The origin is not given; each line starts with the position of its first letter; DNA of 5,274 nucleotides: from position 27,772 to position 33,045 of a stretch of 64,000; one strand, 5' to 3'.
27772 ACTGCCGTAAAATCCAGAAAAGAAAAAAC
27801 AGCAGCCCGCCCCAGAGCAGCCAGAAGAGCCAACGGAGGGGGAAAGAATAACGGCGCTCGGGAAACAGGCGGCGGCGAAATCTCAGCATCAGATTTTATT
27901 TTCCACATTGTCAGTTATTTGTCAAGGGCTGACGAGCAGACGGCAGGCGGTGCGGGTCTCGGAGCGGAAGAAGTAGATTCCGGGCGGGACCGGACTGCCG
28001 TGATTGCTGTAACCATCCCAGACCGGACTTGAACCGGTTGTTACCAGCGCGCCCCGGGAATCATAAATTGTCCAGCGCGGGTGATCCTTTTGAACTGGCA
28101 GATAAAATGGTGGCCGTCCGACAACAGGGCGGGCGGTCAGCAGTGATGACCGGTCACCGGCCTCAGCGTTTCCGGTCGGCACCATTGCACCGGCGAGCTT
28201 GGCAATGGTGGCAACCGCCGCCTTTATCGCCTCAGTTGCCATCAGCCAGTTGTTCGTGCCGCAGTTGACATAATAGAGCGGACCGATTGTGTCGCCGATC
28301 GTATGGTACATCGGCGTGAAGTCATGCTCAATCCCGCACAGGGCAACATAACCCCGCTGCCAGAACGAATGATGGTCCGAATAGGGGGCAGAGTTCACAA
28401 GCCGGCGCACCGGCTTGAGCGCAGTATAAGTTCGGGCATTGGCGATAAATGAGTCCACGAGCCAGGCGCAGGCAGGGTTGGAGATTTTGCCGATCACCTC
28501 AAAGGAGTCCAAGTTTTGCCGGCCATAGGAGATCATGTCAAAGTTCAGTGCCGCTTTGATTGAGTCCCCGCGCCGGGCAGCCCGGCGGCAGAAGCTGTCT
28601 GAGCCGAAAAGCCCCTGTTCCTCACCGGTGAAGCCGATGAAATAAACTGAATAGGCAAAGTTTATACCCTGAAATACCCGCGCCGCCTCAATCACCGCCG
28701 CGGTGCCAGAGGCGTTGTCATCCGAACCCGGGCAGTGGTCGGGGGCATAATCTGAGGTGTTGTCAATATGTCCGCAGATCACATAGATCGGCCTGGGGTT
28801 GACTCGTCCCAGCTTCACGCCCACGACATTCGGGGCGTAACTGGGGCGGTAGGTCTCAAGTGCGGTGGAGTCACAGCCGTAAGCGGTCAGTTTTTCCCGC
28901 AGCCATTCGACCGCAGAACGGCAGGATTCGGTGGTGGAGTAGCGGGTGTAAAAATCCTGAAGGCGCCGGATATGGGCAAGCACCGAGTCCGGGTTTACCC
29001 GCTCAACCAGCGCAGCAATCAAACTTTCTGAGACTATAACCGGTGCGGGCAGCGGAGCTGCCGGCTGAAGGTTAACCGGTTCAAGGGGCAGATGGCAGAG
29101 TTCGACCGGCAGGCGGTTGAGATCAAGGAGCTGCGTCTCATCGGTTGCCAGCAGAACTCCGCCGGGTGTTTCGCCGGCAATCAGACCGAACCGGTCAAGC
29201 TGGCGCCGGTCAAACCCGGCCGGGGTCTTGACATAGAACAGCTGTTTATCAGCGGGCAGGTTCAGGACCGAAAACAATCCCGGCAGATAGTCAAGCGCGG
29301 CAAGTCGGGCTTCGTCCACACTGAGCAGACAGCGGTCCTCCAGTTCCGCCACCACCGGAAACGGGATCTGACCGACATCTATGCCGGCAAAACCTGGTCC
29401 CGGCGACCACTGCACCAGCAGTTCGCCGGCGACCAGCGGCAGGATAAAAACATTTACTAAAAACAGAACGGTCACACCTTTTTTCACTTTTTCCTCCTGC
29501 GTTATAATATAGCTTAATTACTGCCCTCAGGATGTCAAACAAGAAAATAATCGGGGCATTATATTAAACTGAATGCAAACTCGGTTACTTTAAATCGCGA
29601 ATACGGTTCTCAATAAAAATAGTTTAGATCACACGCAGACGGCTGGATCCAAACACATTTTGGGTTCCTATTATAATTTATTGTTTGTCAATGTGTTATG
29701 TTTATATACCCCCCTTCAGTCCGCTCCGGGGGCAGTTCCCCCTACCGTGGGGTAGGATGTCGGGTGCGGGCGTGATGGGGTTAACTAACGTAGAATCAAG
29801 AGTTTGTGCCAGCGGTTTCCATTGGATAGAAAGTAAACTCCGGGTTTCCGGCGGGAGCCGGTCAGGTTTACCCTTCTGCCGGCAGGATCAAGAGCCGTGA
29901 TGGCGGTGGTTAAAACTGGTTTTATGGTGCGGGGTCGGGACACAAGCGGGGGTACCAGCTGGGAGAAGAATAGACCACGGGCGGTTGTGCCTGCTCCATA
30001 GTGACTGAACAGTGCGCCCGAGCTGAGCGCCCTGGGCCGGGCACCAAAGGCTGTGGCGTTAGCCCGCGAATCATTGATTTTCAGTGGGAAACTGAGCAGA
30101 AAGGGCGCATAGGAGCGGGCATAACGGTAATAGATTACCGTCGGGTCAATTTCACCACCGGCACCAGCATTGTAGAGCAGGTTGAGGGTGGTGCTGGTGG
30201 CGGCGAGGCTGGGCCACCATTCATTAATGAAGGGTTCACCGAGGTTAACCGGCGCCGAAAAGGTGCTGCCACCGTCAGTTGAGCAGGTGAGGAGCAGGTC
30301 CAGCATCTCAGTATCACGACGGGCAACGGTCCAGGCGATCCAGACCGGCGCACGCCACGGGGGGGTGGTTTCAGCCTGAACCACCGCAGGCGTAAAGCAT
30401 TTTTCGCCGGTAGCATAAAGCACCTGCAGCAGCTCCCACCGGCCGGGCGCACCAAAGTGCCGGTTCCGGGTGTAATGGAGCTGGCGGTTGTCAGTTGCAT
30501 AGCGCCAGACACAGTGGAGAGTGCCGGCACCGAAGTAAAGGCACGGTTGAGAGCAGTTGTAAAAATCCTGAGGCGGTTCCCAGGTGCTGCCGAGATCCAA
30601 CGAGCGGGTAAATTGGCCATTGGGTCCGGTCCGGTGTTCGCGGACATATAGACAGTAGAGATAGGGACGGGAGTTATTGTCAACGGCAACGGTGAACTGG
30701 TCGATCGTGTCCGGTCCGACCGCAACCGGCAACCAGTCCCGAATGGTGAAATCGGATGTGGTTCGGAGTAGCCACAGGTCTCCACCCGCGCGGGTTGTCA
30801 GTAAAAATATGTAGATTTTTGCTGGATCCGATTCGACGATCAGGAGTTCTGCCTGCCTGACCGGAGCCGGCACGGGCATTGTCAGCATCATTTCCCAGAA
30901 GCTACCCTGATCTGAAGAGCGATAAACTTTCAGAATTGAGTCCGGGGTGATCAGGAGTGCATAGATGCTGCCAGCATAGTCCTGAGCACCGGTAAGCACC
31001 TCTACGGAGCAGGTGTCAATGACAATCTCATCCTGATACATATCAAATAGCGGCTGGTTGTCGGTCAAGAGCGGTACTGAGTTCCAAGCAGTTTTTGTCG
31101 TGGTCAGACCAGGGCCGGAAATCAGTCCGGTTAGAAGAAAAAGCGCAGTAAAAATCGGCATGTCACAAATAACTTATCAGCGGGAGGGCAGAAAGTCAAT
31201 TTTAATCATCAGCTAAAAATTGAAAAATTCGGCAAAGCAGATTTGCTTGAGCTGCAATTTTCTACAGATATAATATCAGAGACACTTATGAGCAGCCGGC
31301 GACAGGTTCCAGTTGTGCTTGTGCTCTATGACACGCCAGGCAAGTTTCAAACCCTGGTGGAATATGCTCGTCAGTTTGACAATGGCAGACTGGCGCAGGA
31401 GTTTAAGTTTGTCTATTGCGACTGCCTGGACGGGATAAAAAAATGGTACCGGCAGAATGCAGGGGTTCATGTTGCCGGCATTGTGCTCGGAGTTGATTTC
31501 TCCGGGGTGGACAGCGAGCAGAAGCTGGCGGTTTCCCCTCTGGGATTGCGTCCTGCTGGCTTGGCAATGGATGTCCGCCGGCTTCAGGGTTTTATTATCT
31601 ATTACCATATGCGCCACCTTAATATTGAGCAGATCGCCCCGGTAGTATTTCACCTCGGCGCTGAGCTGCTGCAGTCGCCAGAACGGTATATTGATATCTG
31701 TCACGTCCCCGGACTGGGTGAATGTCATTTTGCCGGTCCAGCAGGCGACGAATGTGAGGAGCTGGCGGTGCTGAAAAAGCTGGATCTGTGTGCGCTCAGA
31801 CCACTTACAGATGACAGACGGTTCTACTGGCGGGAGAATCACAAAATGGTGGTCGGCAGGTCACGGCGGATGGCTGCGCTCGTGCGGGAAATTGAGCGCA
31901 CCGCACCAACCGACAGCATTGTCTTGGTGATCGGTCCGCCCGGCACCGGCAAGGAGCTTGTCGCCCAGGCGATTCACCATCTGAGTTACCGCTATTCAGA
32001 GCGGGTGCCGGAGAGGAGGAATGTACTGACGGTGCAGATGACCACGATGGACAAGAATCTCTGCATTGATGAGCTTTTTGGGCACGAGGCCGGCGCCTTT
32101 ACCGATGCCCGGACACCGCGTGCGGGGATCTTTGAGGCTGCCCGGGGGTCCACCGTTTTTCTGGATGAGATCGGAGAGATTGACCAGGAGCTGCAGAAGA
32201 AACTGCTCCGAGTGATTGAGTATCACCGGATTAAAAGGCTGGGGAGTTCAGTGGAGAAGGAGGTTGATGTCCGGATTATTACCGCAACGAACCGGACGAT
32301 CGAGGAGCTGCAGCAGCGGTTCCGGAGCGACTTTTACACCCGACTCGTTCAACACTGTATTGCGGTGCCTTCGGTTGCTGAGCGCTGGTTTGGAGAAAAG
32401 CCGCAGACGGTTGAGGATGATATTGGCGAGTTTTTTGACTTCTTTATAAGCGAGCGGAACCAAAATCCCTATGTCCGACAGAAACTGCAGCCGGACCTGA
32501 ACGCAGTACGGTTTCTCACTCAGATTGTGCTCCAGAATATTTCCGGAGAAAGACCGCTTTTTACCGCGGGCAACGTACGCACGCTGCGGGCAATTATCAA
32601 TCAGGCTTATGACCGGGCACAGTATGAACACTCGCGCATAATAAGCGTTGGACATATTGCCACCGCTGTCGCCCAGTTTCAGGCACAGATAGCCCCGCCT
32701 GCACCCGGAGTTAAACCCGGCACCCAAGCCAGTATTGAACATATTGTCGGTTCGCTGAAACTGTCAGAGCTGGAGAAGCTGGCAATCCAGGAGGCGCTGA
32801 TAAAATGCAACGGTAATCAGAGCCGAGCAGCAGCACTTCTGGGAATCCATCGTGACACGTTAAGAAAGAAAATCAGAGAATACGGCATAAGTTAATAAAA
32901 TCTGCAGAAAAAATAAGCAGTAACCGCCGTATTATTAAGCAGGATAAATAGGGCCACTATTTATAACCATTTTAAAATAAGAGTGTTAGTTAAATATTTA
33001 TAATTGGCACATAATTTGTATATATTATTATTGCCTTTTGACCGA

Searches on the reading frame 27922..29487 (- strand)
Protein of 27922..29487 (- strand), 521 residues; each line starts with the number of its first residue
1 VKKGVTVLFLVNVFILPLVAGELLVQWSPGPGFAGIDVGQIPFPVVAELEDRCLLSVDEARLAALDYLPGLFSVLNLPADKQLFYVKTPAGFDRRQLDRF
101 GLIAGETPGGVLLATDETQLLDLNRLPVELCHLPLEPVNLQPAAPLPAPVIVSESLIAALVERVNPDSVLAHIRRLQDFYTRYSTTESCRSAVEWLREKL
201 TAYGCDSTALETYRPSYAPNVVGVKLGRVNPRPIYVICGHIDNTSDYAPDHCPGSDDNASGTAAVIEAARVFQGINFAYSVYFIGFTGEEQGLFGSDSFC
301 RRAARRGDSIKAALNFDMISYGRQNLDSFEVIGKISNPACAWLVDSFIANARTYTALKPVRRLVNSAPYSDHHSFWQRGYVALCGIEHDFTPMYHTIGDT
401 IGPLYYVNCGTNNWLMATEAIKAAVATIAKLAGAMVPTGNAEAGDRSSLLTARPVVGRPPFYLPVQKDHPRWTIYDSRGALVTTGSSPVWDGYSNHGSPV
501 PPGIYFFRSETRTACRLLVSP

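Call 68: search_protein_families(library=pfam, proteins=[window:27922-29487:-], max_evalue=0.00001)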
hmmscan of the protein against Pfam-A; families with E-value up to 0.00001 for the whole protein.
window:27922-29487:- (521 aa): 1 family
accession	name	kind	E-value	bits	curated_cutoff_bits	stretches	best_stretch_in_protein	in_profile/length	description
PF04389.22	Peptidase_M28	-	7.3e-28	98.1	21.3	1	221-402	2-175/193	Peptidase family M28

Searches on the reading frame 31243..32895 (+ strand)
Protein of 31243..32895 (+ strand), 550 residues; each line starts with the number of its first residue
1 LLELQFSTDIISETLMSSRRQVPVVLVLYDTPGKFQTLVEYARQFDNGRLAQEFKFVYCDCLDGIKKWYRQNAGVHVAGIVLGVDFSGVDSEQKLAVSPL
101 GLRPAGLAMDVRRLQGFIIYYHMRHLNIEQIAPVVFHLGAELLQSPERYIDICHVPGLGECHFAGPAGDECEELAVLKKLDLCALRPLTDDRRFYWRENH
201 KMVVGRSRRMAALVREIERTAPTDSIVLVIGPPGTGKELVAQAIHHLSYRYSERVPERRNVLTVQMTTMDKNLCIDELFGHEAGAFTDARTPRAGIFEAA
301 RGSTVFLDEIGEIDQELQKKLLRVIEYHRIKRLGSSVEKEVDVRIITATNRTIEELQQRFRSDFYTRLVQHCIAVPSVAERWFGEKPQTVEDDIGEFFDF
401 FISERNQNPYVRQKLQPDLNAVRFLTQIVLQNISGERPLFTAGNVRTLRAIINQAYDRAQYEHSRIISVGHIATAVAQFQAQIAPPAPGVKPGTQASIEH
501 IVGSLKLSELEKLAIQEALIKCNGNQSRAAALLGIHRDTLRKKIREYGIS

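Call 68: search_protein_families(library=pfam, proteins=[window:31243-32895:+], max_evalue=0.00001)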
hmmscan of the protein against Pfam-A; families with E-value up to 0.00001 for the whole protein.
window:31243-32895:+ (550 aa): 7 families
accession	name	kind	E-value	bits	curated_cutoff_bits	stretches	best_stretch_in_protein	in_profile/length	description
PF00158.32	Sigma54_activat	-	3.1e-48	164.1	20.2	1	204-370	2-164/168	Sigma-54 interaction domain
PF14532.12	Sigma54_activ_2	-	1.8e-14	54.6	25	1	204-377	1-137/138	Sigma-54 interaction domain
PF02954.25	HTH_8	-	1.5e-13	50.7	22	1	507-547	2-42/42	Bacterial regulatory protein, Fis family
PF07728.20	AAA_5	-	6.1e-11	42.9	22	1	227-360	2-135/139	AAA domain (dynein-related subfamily)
PF00004.35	AAA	-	2.5e-07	31.6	21.2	1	227-364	1-123/131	ATPase family associated with various cellular activities (AAA)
PF07724.20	AAA_2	-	4e-07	30.6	27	1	227-362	6-136/166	AAA domain (Cdc48 subfamily)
PF01078.27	Mg_chelatase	-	5e-06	26.5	20.3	0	225-351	23-158/207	Magnesium chelatase, subunit ChlI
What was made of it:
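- A sigma-54 activator gene lies at 31243-32895, E = 3e-48 (call 68).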
